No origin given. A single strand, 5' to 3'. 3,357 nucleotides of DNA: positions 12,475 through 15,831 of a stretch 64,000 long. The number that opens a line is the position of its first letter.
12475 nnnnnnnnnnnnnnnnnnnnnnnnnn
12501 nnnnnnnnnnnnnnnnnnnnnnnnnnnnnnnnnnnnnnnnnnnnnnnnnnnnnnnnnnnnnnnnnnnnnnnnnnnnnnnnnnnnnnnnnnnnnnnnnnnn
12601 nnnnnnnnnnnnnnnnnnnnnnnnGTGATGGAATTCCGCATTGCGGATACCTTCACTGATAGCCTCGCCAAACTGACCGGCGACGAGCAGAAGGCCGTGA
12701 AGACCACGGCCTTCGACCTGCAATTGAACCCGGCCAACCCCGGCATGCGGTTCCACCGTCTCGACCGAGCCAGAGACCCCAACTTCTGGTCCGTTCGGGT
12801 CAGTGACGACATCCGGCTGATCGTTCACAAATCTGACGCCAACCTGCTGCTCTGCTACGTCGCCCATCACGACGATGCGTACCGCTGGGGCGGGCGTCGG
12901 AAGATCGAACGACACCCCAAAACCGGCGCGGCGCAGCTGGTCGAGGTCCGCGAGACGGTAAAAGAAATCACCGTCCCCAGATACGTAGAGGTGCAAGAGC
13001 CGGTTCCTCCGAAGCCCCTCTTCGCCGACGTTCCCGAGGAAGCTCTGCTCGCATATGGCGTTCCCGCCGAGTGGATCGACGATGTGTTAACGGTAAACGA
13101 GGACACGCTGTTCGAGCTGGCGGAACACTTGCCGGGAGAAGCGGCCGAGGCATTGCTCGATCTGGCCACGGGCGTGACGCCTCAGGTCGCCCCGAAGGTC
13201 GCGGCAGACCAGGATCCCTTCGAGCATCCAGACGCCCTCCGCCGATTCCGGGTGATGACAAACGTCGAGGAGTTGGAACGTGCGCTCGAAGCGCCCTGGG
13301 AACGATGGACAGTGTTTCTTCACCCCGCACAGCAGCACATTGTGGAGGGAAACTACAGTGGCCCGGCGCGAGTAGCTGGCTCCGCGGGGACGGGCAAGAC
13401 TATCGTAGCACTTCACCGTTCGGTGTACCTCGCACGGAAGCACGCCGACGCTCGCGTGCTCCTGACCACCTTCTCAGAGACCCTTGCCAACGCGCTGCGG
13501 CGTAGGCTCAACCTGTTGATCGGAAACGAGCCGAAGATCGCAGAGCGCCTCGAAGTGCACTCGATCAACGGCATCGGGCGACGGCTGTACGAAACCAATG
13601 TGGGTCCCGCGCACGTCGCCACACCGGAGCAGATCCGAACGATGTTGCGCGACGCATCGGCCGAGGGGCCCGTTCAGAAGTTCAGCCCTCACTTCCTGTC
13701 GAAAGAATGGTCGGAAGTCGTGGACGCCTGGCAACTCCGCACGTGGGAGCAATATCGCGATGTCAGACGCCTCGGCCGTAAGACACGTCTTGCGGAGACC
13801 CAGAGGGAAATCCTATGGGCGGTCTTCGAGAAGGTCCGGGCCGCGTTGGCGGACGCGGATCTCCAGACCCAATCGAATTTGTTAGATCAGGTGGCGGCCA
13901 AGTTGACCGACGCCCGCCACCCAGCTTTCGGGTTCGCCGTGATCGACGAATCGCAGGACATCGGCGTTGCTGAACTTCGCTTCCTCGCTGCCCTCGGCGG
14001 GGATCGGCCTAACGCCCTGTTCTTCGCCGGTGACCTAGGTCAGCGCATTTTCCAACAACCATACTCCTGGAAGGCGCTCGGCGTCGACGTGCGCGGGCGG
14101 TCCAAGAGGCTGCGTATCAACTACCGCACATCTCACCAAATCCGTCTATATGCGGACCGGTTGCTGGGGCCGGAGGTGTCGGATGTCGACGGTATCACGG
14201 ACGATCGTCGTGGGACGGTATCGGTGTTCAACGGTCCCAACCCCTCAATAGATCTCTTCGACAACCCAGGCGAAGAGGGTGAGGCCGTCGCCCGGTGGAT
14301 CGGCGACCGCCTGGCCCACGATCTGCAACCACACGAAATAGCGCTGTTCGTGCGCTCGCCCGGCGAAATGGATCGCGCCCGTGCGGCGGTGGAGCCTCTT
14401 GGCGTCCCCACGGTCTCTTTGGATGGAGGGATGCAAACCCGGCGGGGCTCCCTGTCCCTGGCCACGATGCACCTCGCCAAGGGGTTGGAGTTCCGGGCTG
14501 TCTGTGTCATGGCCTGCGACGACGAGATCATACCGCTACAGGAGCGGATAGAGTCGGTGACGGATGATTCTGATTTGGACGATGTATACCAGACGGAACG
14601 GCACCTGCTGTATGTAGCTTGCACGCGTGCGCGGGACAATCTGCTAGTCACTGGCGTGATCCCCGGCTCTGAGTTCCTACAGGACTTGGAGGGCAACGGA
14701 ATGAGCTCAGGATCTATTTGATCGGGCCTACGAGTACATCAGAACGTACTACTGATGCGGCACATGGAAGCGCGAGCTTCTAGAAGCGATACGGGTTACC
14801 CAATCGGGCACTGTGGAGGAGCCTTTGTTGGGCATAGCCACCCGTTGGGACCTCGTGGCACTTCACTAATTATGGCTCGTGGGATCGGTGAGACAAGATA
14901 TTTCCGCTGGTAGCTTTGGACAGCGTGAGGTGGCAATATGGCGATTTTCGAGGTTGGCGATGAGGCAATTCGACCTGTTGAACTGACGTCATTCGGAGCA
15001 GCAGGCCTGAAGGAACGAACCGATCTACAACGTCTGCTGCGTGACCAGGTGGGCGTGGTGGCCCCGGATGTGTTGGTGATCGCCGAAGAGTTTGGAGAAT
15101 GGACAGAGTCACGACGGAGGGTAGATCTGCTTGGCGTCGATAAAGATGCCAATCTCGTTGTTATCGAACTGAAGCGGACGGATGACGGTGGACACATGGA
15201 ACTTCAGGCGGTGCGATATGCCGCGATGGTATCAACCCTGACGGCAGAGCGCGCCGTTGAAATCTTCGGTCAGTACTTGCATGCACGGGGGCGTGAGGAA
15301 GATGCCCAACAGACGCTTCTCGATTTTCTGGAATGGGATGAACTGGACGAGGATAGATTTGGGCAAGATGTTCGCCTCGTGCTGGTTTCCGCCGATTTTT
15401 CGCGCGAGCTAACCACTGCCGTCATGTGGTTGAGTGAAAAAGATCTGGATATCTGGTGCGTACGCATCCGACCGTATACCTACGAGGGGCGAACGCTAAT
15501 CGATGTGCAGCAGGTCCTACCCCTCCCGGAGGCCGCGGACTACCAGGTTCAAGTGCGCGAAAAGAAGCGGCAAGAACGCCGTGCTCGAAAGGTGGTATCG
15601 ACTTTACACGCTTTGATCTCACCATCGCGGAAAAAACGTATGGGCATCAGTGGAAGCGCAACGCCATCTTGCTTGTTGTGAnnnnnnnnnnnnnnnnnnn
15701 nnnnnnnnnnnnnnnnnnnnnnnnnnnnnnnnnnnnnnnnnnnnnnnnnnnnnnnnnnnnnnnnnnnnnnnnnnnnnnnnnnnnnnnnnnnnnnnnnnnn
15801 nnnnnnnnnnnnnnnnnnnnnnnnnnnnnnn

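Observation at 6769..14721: Three-gene operon: Type III-like Res, long Mod, and a coupled SF1 helicase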

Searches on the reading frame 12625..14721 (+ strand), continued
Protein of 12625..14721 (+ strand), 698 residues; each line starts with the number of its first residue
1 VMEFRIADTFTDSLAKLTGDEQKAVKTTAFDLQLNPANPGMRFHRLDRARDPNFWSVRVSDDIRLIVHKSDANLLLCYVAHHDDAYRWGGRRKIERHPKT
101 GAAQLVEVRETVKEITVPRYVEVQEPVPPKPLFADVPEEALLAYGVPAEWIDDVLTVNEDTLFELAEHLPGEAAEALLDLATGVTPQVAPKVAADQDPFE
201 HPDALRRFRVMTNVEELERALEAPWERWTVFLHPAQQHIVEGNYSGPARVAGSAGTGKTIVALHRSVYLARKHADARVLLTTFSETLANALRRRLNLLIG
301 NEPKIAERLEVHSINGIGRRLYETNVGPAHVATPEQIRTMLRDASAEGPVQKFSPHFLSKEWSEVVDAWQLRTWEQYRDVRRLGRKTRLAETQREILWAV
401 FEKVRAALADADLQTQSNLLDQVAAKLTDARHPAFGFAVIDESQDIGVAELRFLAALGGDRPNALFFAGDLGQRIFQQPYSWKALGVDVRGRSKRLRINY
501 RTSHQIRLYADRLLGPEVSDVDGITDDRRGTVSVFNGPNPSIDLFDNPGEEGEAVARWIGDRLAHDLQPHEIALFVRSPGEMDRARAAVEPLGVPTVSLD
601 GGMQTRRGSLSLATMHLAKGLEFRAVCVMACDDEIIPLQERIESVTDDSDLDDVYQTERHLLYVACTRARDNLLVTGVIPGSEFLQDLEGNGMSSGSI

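Call 74: search_protein_families(library=pfam, proteins=[L014:8237-9958:+, L014:5980-7155:+, L014:7449-8117:+, L060:7933-9651:+, L060:5849-7843:-], max_evalue=0.001)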
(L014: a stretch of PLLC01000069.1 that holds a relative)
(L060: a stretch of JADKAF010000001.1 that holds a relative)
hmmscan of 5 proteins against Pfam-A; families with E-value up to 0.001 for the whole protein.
L014:8237-9958:+ (573 aa): 9 families
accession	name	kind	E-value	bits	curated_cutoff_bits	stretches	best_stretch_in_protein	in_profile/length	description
PF00580.27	UvrD-helicase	-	1.1e-27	97.9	23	2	16-118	13-116/271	UvrD/REP helicase N-terminal domain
PF13245.12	AAA_19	-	5.9e-13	49.6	25.1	1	19-210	14-133/134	AAA domain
PF13361.12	UvrD_C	-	1.7e-11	44.6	25.6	1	498-557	285-345/350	UvrD-like helicase C-terminal domain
PF13538.12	UvrD_C_2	-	2.3e-08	34.2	27.4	1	502-557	4-51/52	UvrD-like helicase C-terminal domain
PF01443.25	Viral_helicase1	-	5.5e-05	23.5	21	0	20-44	2-22/228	Viral superfamily 1 RNA helicase core domain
PF13401.12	AAA_22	-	0.0002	22.1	27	0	18-38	7-27/130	AAA domain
PF00270.35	DEAD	-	0.00025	21.3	26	0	17-70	15-67/167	DEAD/DEAH box helicase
PF13087.12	AAA_12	-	0.00028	20.9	27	0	474-560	118-193/195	AAA domain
PF13604.12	AAA_30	-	0.0007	19.8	27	0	19-64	21-62/191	AAA domain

L014:5980-7155:+ (391 aa): 1 family
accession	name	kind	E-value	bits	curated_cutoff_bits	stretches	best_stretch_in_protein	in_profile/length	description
PF07690.21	MFS_1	-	6.2e-25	88.3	33.4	2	16-344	9-347/347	Major Facilitator Superfamily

L014:7449-8117:+ (222 aa): 1 family
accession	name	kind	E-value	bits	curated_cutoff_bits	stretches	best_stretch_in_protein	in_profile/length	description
PF20469.4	OLD-like_TOPRIM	-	3.8e-09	37.4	23.2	1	42-108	4-65/67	Overcoming lysogenization defect protein-like, TOPRIM domain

L060:7933-9651:+ (572 aa): 2 families
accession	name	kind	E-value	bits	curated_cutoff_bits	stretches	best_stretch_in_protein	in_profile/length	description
PF13701.12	DDE_Tnp_1_4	-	2.2e-33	115.6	34.7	1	51-498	21-422/435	Transposase DDE domain group 1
PF01609.27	DDE_Tnp_1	-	1.4e-10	41.7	23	1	169-433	6-200/200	Transposase DDE domain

L060:5849-7843:- (664 aa): 6 families
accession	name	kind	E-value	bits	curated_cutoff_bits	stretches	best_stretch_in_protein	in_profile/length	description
PF13415.12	Kelch_3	-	3.6e-30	103.9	22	2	307-350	2-47/48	Galactose oxidase, central domain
PF24681.1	Kelch_KLHDC2_KLHL20_DRC7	-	1e-29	103.9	50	3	281-431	36-193/221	KLHDC2/KLHL20/DRC7 Kelch-repeats domain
PF24981.1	Beta-prop_ATRN-LZTR1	-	6.2e-14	52.4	50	2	280-413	24-169/289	Attractin/LZTR1 beta-propeller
PF13418.12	Kelch_4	-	9e-13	48.4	21.6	0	295-327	2-35/49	Galactose oxidase, central domain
PF13854.13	Kelch_HCF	-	5.3e-05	23.1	113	0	278-374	172-269/345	Host cell factor, Kelch-repeats domain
PF01344.31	Kelch_1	-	0.00035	20.4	20.1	0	304-327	9-33/46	Kelch motif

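Call 89: search_protein_families(library=pfam, alignment_id=A4, max_evalue=0.00001)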
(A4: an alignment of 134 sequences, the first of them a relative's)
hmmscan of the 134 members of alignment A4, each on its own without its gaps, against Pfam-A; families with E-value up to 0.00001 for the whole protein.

A. member 1, L003:6702-7130:+ (142 aa): 1 family
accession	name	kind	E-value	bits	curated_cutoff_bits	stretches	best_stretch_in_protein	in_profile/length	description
PF15919.11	HicB_lk_antitox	-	3.4e-10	40.6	27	1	5-70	1-66/123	HicB_like antitoxin of bacterial toxin-antitoxin system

B. families by the number of members that match (of 134 scanned): 69 families (the first 25 are shown)
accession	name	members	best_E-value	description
PF13749.12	HATPase_c_4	9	9.7e-25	Putative ATP-dependent DNA helicase recG C-terminal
PF00082.27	Peptidase_S8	6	4.9e-59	Subtilase family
PF03235.19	GmrSD_N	6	2.1e-38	GmrSD restriction endonuclease, N-terminal domain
PF00004.35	AAA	6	1.1e-31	ATPase family associated with various cellular activities (AAA)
PF13271.11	DUF4062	5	1.5e-23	Domain of unknown function (DUF4062)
PF04326.19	SLFN_AlbA_2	5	7.3e-19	Schlafen, AlbA_2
PF13289.12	SIR2_2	4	1.3e-11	SIR2-like domain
PF13304.12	AAA_21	3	9.9e-39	AAA domain, putative AbiEii toxin, Type IV TA system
PF01935.23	DUF87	3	1.9e-27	Helicase HerA, central domain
PF13175.12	AAA_15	3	2.5e-27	AAA ATPase domain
PF02463.25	SMC_N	3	3.2e-10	RecF/RecN/SMC N terminal domain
PF10543.14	ORF6N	2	3.5e-31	ORF6N domain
PF13191.12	AAA_16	2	4.1e-19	AAA ATPase domain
PF07510.16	GmrSD_C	2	1.4e-15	GmrSD restriction endonucleases, C-terminal domain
PF08861.15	DUF1828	2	1.1e-14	Domain of unknown function DUF1828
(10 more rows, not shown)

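Call 90: search_protein_families(library=padloc, alignment_id=A4, max_evalue=1e-10)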
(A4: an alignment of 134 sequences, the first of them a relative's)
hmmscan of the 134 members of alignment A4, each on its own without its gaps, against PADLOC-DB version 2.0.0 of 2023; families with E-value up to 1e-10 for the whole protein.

A. member 1, L003:6702-7130:+ (142 aa): 0 families

B. families by the number of members that match (of 134 scanned): 287 families (the first 25 are shown)
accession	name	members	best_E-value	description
PDLC02402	Aga_SIR2-PNTD1-PNTD2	7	2e-16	Class I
PDLC02196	IetA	6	9.3e-77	-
PDLC04232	IetA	6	6.3e-75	-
PDLC02195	IetA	6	5.3e-61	-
PDLC04231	IetA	6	2.3e-42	-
PDLC02198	IetS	6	7.8e-40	-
PDLC04233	IetS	6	2.2e-27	-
PDLC02197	IetS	6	2.4e-24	-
PDLC02201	IetS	6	1.8e-18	-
PDLC02394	pAgo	5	6.9e-24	-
PDLC00914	TRIP13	5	1.8e-13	TRIP13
PDLC04709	PDC-M55C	4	1.2e-32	-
PDLC04151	HEC-05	4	1.3e-23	-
PDLC02199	IetS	4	5.3e-15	-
PDLC00915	TRIP13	4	4.4e-14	TRIP13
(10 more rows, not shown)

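Call 101: find_related_loci(query=window:12628-14718:+, collection=viral_contigs, flank=10000)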
Query window:12628-14718:+ (697 aa) in viral_contigs; peptide patterns used: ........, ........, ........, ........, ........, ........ (x = any residue, [..] = any of these).
3 stretches matched a pattern, but none encodes a relative of the query by tblastn (E <= 1e-3).

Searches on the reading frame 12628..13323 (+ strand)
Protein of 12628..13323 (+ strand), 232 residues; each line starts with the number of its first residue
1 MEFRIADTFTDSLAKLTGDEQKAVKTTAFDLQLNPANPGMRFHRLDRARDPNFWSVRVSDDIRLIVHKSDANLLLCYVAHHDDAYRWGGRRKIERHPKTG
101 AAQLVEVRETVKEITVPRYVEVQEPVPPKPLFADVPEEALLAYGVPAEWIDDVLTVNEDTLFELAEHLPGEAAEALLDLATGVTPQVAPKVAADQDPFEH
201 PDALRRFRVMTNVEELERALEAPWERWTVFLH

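Call 40: search_protein_families(library=pfam, proteins=[window:12628-13323:+], max_evalue=10)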
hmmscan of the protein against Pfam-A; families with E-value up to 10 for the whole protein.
window:12628-13323:+ (232 aa): 1 family
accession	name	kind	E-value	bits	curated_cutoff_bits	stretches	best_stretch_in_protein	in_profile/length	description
PF05015.19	HigB-like_toxin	-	0.029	15.3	27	1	37-81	48-91/91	RelE-like toxin of type II toxin-antitoxin system HigB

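Call 41: search_solved_structures(query=window:12628-13323:+, max_evalue=10)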
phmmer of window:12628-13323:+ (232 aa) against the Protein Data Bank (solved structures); distinct sequences matched with E-value up to 10: 0.

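Call 49: predict_structure(alignment_id=A1)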
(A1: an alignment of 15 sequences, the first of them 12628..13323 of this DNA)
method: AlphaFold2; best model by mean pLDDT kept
length: 232 residues; sequences in the alignment: 15
mean_pLDDT: 77.6   pTM: 0.45
mean pLDDT of the five models: 77.6, 74.5, 73.4, 64.9, 61.1
residues with pLDDT >= 90: 75; 70-90: 89; 50-70: 41; < 50: 27
segments of 3 or more residues with pLDDT < 50: 110-124, 222-232
pLDDT, mean of each block of 10 residues (from residue 1): 89 93 93 86 87 92 93 93 90 77 70 39 60 89 86 90 85 87 75 62 53 59 44 34
secondary structure, 60 per line:
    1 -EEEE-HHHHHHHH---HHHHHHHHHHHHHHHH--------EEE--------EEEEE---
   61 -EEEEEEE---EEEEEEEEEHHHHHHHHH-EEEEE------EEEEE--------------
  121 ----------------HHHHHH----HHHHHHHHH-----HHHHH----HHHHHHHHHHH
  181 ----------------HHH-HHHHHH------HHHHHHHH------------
elements in order: E2-5 H7-14 H18-33 E42-44 E53-57 E62-68 E72-80 H81-89 E91-95 E102-106 H137-142 H147-155 H161-165 H170-180 H201-206 H213-220

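Call 51: fold_search(model_id=the predicted structure, library=pdb)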
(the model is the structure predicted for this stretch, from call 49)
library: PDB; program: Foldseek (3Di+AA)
matches with E <= 10: 433; with E <= 0.001: 11
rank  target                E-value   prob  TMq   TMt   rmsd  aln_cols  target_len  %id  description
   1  2khe_MODEL_1_A        2.7e-04  1.00  0.32  0.75   2.7        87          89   24  Solution Structure of the Bacterial Toxin Rele from Thermus Thermophilus HB8 (released 2010-03-31)
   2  3bpq_B                2.9e-04  1.00  0.31  0.75   2.9        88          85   17  Crystal Structure of RelB-RelE antitoxin-toxin complex from Methanococcus jannaschii (released 2008-12-23)
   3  2a6r_C                3.9e-04  1.00  0.27  0.63   3.7        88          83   19  Crystal structure of YoeB under PEG condition (released 2005-08-23)
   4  3g5o_B                4.2e-04  1.00  0.28  0.72   2.8        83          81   24  The crystal structure of the toxin-antitoxin complex RelBE2 (Rv2865-2866) from Mycobacterium tuberculosis (released 2009-04-14)
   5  3bpq_D                4.7e-04  1.00  0.31  0.74   3.0        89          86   16  Crystal Structure of RelB-RelE antitoxin-toxin complex from Methanococcus jannaschii (released 2008-12-23)
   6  3g5o_C                5.3e-04  1.00  0.29  0.71   2.5        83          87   25  The crystal structure of the toxin-antitoxin complex RelBE2 (Rv2865-2866) from Mycobacterium tuberculosis (released 2009-04-14)
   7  9lew_B                6.4e-04  1.00  0.28  0.64   4.5        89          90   19  The crystal structure of DinJ-YafQ complex from Vibrio cholerae (released 2025-07-30)
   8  9g12_B                6.8e-04  1.00  0.28  0.68   3.1        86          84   19  Mycobacterium tuberculosis RelBE1 toxin-antitoxin system; rv1247c (relB1 antitoxin), rv1246c (relE1 toxin) (released 2025-12-17)
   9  4lsy_A                8.6e-04  1.00  0.29  0.66   3.7        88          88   18  Crystal structure of copper-bound L66S mutant toxin from Helicobacter pylori (released 2014-02-05)
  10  3oei_K                8.6e-04  1.00  0.27  0.63   4.1        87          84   11  Crystal structure of Mycobacterium tuberculosis RelJK (Rv3357-Rv3358-RelBE3) (released 2011-03-16)
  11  1z8m_MODEL_1_A        9.2e-04  1.00  0.28  0.63   3.5        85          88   19  Solution structure of the conserved hypothtical protein HP0894 from Helicobacter pylori (released 2005-11-01)
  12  8yxv_E                1.2e-03  1.00  0.30  0.70   2.9        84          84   15  Toxin-antitoxin complex from Streptococcus pneumoniae (released 2025-04-09)
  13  1wmi_A                1.5e-03  1.00  0.27  0.64   4.0        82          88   15  Crystal structure of archaeal RelE-RelB complex from Pyrococcus horikoshii OT3 (released 2005-03-15)
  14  5cw7_F                1.5e-03  1.00  0.27  0.58   3.4        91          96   11  Crystal structure of the PaaA2-ParE2 antitoxin-toxin complex (released 2016-06-01)
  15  4mmj                  1.6e-03  1.00  0.31  0.72   3.1        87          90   15  crystal structure of YafQ from E.coli strain BL21(DE3) (released 2014-06-25)
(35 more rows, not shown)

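Call 69: search_solved_structures(query=A1, max_evalue=10, show_alignments=3)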
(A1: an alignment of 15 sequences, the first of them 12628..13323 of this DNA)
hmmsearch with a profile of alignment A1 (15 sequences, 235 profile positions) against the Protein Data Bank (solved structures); distinct sequences matched with E-value up to 10: 1.
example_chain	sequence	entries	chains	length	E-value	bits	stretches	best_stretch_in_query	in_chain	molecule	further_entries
4u5y_D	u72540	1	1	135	0.6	12.4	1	93-142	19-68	Acetyl-coenzyme A synthetase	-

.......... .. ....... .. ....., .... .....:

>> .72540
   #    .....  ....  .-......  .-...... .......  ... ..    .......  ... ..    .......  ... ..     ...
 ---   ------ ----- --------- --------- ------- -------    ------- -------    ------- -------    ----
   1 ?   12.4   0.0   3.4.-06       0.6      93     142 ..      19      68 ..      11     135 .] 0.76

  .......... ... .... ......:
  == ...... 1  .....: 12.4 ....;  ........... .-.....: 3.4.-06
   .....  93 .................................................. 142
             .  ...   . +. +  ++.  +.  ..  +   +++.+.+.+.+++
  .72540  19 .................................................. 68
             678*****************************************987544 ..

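Call 105: search_protein_representatives(alignment_id=A1)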
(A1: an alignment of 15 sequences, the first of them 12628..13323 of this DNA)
Query: 15 sequences, 235 profile positions. Proteins with E-value up to 0.001 (for the whole library): 3954; up to 1e-10: 2489; up to 1e-30: 724. The best 150 are listed.
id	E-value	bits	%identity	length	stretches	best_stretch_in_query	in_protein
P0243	3.2e-126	435.6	-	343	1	1-235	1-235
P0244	3.7e-124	428.8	-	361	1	8-235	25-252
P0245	1.3e-121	420.5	-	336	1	1-235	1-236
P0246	1.5e-120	417.0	-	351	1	1-235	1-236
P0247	8.7e-118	408.0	-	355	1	1-235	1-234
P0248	3.2e-117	406.1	-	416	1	1-234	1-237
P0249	2.5e-116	403.2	-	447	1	2-230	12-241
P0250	7.3e-116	401.7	-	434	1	1-234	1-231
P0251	7.5e-116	401.6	-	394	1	1-234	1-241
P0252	5.2e-115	398.9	-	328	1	1-224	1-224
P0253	3.0e-114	396.4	-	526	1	2-235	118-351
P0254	1.0e-110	384.9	-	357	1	1-223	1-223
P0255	1.1e-108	378.2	-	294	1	1-224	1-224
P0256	2.8e-108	376.8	-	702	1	1-235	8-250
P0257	4.2e-107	373.0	-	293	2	1-190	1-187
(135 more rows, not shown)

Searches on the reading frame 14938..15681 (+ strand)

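Call 15: search_protein_families(library=pfam, proteins=[window:14938-15681:+], max_evalue=0.001)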
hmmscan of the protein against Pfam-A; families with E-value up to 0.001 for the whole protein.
window:14938-15681:+ (247 aa): 1 family
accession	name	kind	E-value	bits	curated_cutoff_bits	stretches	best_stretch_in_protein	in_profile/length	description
PF01939.22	NucS_C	-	0.00044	20.7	24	0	59-94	31-66/124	Endonuclease NucS C-terminal domain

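Call 40: search_protein_families(library=pfam, proteins=[window:14938-15681:+], max_evalue=10)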
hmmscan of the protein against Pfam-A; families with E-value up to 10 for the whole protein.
window:14938-15681:+ (247 aa): 2 families
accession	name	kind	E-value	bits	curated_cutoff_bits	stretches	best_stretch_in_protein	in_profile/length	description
PF01939.22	NucS_C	-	0.00044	20.7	24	1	59-94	31-66/124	Endonuclease NucS C-terminal domain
PF04313.20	HSDR_N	-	0.066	13.5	25.1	1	56-82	122-148/198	Type I restriction enzyme R protein N terminus (HSDR_N)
